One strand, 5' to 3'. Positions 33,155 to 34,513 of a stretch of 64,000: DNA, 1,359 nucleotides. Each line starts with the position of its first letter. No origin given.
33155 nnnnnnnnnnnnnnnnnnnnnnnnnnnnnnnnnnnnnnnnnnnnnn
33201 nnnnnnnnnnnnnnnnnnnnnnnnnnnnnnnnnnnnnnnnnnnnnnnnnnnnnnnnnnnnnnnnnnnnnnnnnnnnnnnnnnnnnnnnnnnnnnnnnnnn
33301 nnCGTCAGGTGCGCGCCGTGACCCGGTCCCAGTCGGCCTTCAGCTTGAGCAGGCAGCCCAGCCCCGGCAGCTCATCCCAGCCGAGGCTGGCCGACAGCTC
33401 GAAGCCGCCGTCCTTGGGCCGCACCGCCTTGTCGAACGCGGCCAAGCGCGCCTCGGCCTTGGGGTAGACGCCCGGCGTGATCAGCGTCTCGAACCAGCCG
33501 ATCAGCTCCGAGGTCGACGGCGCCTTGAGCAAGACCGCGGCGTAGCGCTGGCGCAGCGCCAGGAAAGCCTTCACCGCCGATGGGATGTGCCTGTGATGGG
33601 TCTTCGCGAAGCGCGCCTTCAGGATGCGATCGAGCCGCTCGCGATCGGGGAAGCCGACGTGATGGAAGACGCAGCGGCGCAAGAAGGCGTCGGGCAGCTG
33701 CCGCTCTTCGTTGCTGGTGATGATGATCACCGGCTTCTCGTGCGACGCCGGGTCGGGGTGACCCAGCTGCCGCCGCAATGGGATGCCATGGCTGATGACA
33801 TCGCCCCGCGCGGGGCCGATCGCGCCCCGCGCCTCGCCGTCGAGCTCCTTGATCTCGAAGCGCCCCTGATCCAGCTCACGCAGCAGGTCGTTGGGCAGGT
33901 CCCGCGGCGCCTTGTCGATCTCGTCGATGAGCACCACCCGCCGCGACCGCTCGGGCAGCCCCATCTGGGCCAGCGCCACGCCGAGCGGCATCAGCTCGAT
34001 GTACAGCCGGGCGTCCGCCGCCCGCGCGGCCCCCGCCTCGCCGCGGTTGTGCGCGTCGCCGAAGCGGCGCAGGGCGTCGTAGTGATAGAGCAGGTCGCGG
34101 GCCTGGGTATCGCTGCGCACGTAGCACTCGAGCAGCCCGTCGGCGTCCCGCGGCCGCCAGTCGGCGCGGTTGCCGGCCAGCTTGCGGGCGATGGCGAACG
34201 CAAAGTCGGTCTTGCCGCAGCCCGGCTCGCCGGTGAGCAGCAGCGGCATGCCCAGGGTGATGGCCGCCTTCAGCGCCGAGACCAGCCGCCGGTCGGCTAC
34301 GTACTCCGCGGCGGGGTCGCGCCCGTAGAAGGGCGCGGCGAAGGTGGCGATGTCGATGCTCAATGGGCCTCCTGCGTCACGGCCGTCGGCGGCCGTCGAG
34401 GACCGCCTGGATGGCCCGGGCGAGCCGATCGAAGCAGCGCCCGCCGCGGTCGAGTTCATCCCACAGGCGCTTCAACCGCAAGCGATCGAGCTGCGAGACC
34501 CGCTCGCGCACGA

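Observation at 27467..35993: MoxR AAA+ ATPase operon with a vWA-like transmembrane protein carrying an extracytoplasmic FGE-sulfatase domain, a second FGE-sulfatase protein, a methyltransferase and an EAD/trypsin-like partner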

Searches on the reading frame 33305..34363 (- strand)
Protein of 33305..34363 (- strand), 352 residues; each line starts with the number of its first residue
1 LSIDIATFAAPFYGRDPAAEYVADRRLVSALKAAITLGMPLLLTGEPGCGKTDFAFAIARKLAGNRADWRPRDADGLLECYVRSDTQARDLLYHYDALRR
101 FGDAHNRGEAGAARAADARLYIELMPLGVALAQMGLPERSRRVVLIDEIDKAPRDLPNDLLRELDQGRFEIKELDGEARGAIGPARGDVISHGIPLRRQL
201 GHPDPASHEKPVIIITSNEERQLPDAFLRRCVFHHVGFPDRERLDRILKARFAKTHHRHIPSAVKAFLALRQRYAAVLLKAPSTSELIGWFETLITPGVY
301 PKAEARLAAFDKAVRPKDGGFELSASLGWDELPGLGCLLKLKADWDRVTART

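Call 6: search_protein_families(library=pfam, proteins=[window:33305-34363:-], max_evalue=0.1)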
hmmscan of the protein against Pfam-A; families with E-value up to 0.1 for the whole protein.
window:33305-34363:- (352 aa): 13 families
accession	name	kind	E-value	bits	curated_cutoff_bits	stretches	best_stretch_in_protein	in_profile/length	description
PF07728.20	AAA_5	-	1.2e-09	38.7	22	1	40-180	1-106/139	AAA domain (dynein-related subfamily)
PF00004.35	AAA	-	5.3e-07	30.6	21.2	1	41-63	1-23/131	ATPase family associated with various cellular activities (AAA)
PF07724.20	AAA_2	-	9.8e-07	29.4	27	1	43-170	8-105/166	AAA domain (Cdc48 subfamily)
PF13401.12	AAA_22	-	2.4e-05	25.1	27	1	41-163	8-107/130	AAA domain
PF00158.32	Sigma54_activat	-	0.00069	19.8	20.2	0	26-61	10-45/168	Sigma-54 interaction domain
PF13191.12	AAA_16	-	0.0013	19.7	32.6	1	12-163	2-154/167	AAA ATPase domain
PF14532.12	Sigma54_activ_2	-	0.015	16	25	1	26-60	9-43/138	Sigma-54 interaction domain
PF20720.3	nSTAND3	-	0.015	15.5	27.2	1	41-80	20-57/155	Novel STAND NTPase 3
PF02367.23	TsaE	-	0.02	15.3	26.6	1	26-99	9-76/128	Threonylcarbamoyl adenosine biosynthesis protein TsaE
PF05729.18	NACHT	-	0.02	15.2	26.7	0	41-66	3-28/167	NACHT domain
PF13481.12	AAA_25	-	0.03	14.4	27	1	32-71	27-67/195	AAA domain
PF00910.28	RNA_helicase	-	0.034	15.1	21.5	0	42-64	2-24/105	RNA helicase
PF06068.19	TIP49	-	0.04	13.5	23.8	1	34-63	46-75/347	TIP49 P-loop domain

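Call 7: search_protein_families(library=padloc, proteins=[window:33305-34363:-], max_evalue=0.1)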
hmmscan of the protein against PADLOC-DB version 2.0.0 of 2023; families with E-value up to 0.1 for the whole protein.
window:33305-34363:- (352 aa): 12 families
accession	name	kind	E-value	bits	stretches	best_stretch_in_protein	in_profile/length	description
PDLC00915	TRIP13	-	2.8e-06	25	2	207-254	178-226/302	TRIP13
PDLC02196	IetA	-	4.3e-06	24.4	1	32-62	116-146/374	-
PDLC03838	DolB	-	0.0004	17.7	0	136-169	225-258/375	-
PDLC02195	IetA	-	0.00042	17.7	1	32-62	131-161/395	-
PDLC01994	RtcR_PspF1--CARF_AAA_HTH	-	0.0028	14.8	0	24-62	167-205/468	-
PDLC04140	mad8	-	0.003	15.1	1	35-75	24-58/314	mads_8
PDLC04702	PDC-M54A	-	0.0045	12.5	1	25-67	305-346/1621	-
PDLC00914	TRIP13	-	0.0057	14.1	0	39-64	71-97/302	TRIP13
PDLC04232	IetA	-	0.0082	13.6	1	41-63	119-141/330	-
PDLC00268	PtuA1|PtuA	-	0.0083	13.6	1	39-63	26-50/411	AAA ATPase domain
PDLC04606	PDC-M37B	-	0.018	12.2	0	40-65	176-201/390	-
PDLC04605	PDC-M37B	-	0.1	9.7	0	41-65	307-331/518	-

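Call 17: find_related_loci(query=window:33305-34363:-, collection=genome_contigs, flank=10000)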
Query window:33305-34363:- (352 aa) in genome_contigs; peptide patterns used: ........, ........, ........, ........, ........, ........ (x = any residue, [..] = any of these).
600 stretches matched a pattern (row limit reached: there are more); 519 encode a relative of the query (tblastn E <= 1e-3); the best 80 are kept; 80 distinct loci.
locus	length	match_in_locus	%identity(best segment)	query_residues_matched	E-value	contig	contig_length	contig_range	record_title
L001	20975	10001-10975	48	12-344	3e-81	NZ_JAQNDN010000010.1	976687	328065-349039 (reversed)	Nannocystis radixulma strain NCELM 000002Farrow, whole genome shotgun sequence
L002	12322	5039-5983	48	20-348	2e-78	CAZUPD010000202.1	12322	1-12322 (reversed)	MAG TPA_asm: uncultured Nannocystaceae bacterium isolate SRP334346_co1_110 genome assembly, contig: NODE_4147_length_123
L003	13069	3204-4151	50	21-350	4e-78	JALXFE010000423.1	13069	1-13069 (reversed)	MAG: Thermoanaerobaculia bacterium isolate V2_maxbin2_scaf2bin.072 V2_NODE_543_length_13069_cov_6.038093, whole genome s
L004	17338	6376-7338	48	14-344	6e-77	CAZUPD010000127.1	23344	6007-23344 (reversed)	MAG TPA_asm: uncultured Nannocystaceae bacterium isolate SRP334346_co1_110 genome assembly, contig: NODE_2008_length_233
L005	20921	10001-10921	48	21-351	2e-75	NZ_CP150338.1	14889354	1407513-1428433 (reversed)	Sorangium sp. So ce388 chromosome, complete genome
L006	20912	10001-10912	51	14-344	1e-75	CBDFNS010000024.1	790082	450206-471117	MAG: Candidatus Multivoradales bacterium isolate 83156f71-2328-4778-9225-0ad21d672fd8 genome assembly, contig: contig_23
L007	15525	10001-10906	48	21-348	2e-75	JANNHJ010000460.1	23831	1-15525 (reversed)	MAG: Myxococcales bacterium isolate SOY_6_C_metabat_27 SOY_6_C_k141_4347789, whole genome shotgun sequence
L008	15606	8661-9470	46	39-344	1e-71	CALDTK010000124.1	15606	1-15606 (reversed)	MAG: uncultured Saprospiraceae bacterium isolate L3_Bin_Bin_87_1_1 genome assembly, contig: c_000000525861, whole genome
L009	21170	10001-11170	44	12-351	2e-71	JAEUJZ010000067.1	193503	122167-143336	MAG: Myxococcales bacterium isolate new MAG-82 k141_1267852, whole genome shotgun sequence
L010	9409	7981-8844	48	38-347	2e-71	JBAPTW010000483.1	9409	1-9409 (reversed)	MAG: Gammaproteobacteria bacterium isolate MFD01233_ilm_asm_bin41 k127_26607, whole genome shotgun sequence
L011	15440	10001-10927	47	21-344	5e-71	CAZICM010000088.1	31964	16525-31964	MAG TPA_asm: uncultured Polyangiaceae bacterium isolate binchicken_co16_258 genome assembly, contig: NODE_2339_length_31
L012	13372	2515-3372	48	45-346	6e-71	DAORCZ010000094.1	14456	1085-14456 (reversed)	MAG TPA_asm: Pseudomonadota bacterium isolate AMR_MDS_0893 NODE_2686_length_14456_cov_5.318520, whole genome shotgun seq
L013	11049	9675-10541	47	45-346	4e-69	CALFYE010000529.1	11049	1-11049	MAG TPA_asm: uncultured Myxococcales bacterium isolate SRR6231182_bin.43_CONCOCT_v1.1_MAG genome assembly, contig: ERZ65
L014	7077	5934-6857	48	21-346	5e-69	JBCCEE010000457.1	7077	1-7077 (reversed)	MAG: Acidobacteriota bacterium isolate P01_B01_bin.10 k141_4020174_length_7077_cov_25.0539, whole genome shotgun sequenc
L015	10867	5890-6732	47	40-344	9e-69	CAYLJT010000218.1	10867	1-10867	MAG TPA_asm: uncultured Polyangiaceae bacterium isolate SRP173033_co1_384 genome assembly, contig: NODE_13865_length_108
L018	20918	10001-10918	46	27-347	8e-66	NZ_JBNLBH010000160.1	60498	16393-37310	MAG: Haliangium sp. isolate C2.bin.32.orig k141_1757292, whole genome shotgun sequence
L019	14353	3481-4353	44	21-344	4e-61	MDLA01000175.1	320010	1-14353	Chromatiales bacterium (ex Bugula neritina AB1) isolate AB1-2 AB833_contig000175, whole genome shotgun sequence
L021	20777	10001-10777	38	11-294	9e-53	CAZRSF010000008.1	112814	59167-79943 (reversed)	MAG TPA_asm: uncultured Candidatus Moduliflexus sp. isolate SRP192927_co1_965 genome assembly, contig: NODE_113_length_1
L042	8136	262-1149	37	21-294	1e-48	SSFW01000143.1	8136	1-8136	MAG: Nitrosomonas sp. isolate Bin_15_1 c_000000029223, whole genome shotgun sequence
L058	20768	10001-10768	39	21-295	3e-47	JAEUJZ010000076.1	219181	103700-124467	MAG: Myxococcales bacterium isolate new MAG-82 k141_817800, whole genome shotgun sequence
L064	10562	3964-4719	39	18-294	4e-47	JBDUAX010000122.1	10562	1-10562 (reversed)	MAG: Gemmatimonadaceae bacterium isolate cluster4_bin.200 NODE_16826_length_10562_cov_6.045589, whole genome shotgun seq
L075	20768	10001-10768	39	21-299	8e-47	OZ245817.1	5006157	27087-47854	MAG: Myxococcota bacterium isolate 0c50699c-d6b7-4b2e-8de7-4d50650ccec7 genome assembly, chromosome: 1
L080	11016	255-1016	36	21-315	5e-47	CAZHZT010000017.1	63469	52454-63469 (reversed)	MAG TPA_asm: uncultured Saprospiraceae bacterium isolate SRP141376_co5_174 genome assembly, contig: NODE_963_length_6346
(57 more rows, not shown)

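Call 31: search_protein_families(library=pfam, proteins=[L001:10997-14773:+, L003:4169-7204:+, L005:10920-14129:+, L006:10945-13941:+, L008:9490-12489:+, L009:11222-14242:+, L019:4355-7417:+, L042:1300-4536:+, L080:1099-4059:+], max_evalue=0.01)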
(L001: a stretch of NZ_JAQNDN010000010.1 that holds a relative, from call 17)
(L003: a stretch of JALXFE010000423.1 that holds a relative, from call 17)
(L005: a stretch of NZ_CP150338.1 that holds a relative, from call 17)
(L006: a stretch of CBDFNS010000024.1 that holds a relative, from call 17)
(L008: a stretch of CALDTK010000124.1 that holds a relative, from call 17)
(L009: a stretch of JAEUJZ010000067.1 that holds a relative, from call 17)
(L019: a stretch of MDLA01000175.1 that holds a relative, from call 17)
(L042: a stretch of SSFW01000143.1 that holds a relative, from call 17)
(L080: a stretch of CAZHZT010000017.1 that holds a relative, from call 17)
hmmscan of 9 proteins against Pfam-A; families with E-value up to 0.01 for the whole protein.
L001:10997-14773:+ (1258 aa): 2 families
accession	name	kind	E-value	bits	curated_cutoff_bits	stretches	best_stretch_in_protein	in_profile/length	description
PF08308.17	PEGA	-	9.4e-06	25.9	20.8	1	1017-1073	4-62/71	PEGA domain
PF07719.23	TPR_2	-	0.0094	16.5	27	0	1191-1218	1-28/34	Tetratricopeptide repeat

L003:4169-7204:+ (1011 aa): 1 family
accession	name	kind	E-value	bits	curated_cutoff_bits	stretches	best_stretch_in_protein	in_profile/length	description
PF03781.23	FGE-sulfatase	-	1.3e-58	199.1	23.3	1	756-989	4-255/255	Sulfatase-modifying factor enzyme 1-like domain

L005:10920-14129:+ (1069 aa): 2 families
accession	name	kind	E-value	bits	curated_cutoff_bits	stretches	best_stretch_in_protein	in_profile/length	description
PF03781.23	FGE-sulfatase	-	6.1e-43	147.8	23.3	1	793-1041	5-240/255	Sulfatase-modifying factor enzyme 1-like domain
PF13148.11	DUF3987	-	0.0098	15.5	27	1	603-710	57-166/364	Protein of unknown function (DUF3987)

L006:10945-13941:+ (998 aa): 1 family
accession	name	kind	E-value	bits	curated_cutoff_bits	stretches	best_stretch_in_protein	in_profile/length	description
PF03781.23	FGE-sulfatase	-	2.1e-61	208.3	23.3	1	761-992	2-255/255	Sulfatase-modifying factor enzyme 1-like domain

L008:9490-12489:+ (999 aa): 1 family
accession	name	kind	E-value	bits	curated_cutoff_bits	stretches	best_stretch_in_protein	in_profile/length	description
PF03781.23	FGE-sulfatase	-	4.9e-53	180.8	23.3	1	751-991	2-253/255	Sulfatase-modifying factor enzyme 1-like domain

L009:11222-14242:+ (1006 aa): 1 family
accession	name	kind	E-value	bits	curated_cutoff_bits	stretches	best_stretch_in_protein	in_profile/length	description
PF03781.23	FGE-sulfatase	-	3.2e-44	152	23.3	1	754-1003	3-255/255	Sulfatase-modifying factor enzyme 1-like domain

L019:4355-7417:+ (1020 aa): 1 family
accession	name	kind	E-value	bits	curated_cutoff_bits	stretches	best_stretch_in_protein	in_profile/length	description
PF03781.23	FGE-sulfatase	-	9e-56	189.8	23.3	1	767-1015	2-253/255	Sulfatase-modifying factor enzyme 1-like domain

L042:1300-4536:+ (1078 aa): 1 family
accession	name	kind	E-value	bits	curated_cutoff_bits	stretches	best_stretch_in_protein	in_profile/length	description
PF03781.23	FGE-sulfatase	-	2.8e-57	194.8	23.3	1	844-1076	2-255/255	Sulfatase-modifying factor enzyme 1-like domain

L080:1099-4059:+ (986 aa): 1 family
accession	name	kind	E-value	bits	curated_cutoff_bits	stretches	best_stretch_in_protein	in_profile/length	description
PF03781.23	FGE-sulfatase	-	2.2e-58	198.3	23.3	1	732-983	3-254/255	Sulfatase-modifying factor enzyme 1-like domain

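Call 32: search_protein_families(library=pfam, proteins=[L004:8182-9744:+, L007:11617-13092:+, L011:11790-13274:+, L012:4054-5610:+, L015:7446-8951:+, L018:18486-20054:+, L058:11539-13086:+, L064:5511-6854:+, L075:12835-14325:+, L042:1978-3441:+], max_evalue=1)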
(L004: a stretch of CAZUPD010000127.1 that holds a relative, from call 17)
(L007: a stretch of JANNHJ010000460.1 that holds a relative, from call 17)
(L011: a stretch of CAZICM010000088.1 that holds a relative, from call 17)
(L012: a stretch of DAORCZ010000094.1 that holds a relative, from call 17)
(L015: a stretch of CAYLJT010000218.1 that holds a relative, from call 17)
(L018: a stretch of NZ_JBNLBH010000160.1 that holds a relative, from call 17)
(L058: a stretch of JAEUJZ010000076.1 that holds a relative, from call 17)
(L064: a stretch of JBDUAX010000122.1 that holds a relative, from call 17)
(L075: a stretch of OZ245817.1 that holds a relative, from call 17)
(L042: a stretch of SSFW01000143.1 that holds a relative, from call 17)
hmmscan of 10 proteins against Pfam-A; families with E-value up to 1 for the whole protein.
L004:8182-9744:+ (521 aa): 0 families

L007:11617-13092:+ (492 aa): 2 families
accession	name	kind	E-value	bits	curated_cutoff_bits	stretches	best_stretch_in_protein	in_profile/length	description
PF17862.7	AAA_lid_3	-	0.097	12.7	27.2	0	141-153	2-14/45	AAA+ lid domain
PF25181.1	Phage_Bbp19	-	0.099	12.9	25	1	202-246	11-57/61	Bbp19-like phage protein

L011:11790-13274:+ (495 aa): 0 families

L012:4054-5610:+ (519 aa): 0 families

L015:7446-8951:+ (502 aa): 0 families

L018:18486-20054:+ (523 aa): 0 families

L058:11539-13086:+ (516 aa): 3 families
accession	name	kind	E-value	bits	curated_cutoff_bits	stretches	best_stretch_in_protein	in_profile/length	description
PF05762.20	VWA_CoxE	-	9.7e-08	32.1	26.4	1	56-134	17-97/222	VWA domain containing CoxE-like protein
PF06744.18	IcmF_C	-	0.063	13.9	26.7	1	300-363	29-91/106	Type VI secretion protein IcmF C2-like domain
PF05226.16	CHASE2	-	0.063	13.3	26.3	1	276-322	21-65/257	CHASE2 domain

L064:5511-6854:+ (448 aa): 0 families

L075:12835-14325:+ (497 aa): 0 families

L042:1978-3441:+ (488 aa): 0 families

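Call 50: search_protein_families(library=pfam, proteins=[L008:12554-13075:+, L008:13020-13421:+, L008:13364-14788:+, L019:7110-7979:+, L019:7924-8331:+, L019:8322-9680:+, L012:7082-7609:+, L012:7494-7976:+, L012:7892-9265:+], max_evalue=0.01)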
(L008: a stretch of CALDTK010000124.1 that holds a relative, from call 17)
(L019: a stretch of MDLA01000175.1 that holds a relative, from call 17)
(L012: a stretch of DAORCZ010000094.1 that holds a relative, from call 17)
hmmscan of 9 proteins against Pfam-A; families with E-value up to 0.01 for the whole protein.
L008:12554-13075:+ (173 aa): 2 families
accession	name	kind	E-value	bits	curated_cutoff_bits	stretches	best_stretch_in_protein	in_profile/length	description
PF00570.28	HRDC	-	2.6e-20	72.6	23.8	1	85-151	2-68/68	HRDC domain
PF00633.29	HHH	-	0.0092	16.2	24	0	120-141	4-25/30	Helix-hairpin-helix motif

L008:13020-13421:+ (133 aa): 1 family
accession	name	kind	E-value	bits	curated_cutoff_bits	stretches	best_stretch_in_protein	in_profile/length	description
PF22296.2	bAvd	-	4.1e-17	63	40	1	30-127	8-106/107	bAvd-like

L008:13364-14788:+ (474 aa): 1 family
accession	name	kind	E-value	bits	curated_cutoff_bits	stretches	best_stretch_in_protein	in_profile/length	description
PF00078.32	RVT_1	-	9.8e-13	48.7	29.6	1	90-272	8-192/205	Reverse transcriptase (RNA-dependent DNA polymerase)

L019:7110-7979:+ (289 aa): 1 family
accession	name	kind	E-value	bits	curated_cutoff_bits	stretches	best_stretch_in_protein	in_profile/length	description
PF00570.28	HRDC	-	1.3e-18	67.1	23.8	1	205-271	2-68/68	HRDC domain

L019:7924-8331:+ (135 aa): 1 family
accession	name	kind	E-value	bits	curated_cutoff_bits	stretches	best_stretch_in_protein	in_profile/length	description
PF22296.2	bAvd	-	6.2e-19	68.9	40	1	28-127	6-106/107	bAvd-like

L019:8322-9680:+ (452 aa): 1 family
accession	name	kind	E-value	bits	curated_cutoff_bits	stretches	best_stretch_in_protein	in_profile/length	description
PF00078.32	RVT_1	-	2.4e-16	60.5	29.6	1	73-267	8-204/205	Reverse transcriptase (RNA-dependent DNA polymerase)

L012:7082-7609:+ (175 aa): 1 family
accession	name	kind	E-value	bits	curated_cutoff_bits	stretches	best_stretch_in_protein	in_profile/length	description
PF00570.28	HRDC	-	5.6e-20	71.5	23.8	1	90-156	2-68/68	HRDC domain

L012:7494-7976:+ (160 aa): 1 family
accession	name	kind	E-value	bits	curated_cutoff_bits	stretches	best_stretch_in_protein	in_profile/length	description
PF22296.2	bAvd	-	1.1e-12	48.8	40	1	48-145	8-106/107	bAvd-like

L012:7892-9265:+ (457 aa): 1 family
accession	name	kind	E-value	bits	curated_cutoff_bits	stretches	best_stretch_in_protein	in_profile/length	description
PF00078.32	RVT_1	-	5.8e-13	49.4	29.6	1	105-303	8-205/205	Reverse transcriptase (RNA-dependent DNA polymerase)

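Call 65: search_protein_families(library=ncbifam, proteins=[window:33305-34363:-], max_evalue=0.001)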
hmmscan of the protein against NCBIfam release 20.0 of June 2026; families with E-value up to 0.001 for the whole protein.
window:33305-34363:- (352 aa): 4 families
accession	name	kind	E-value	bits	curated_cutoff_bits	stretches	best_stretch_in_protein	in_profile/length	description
NF047784.1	MadB_ATPase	equivalog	1.3e-17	64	475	2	208-288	178-255/298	MadB family AAA-type ATPase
TIGR00678.1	holB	equivalog_domain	4.6e-05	23.1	180.6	0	39-162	15-118/188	DNA polymerase III subunit delta'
NF042959.1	IteA_antiphage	equivalog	4.8e-05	22.7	510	0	33-63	120-150/367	anti-phage ATPase IteA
NF003229.0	PRK04195.1-5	equivalog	0.00075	18.3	280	0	41-62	47-68/413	replication factor C large subunit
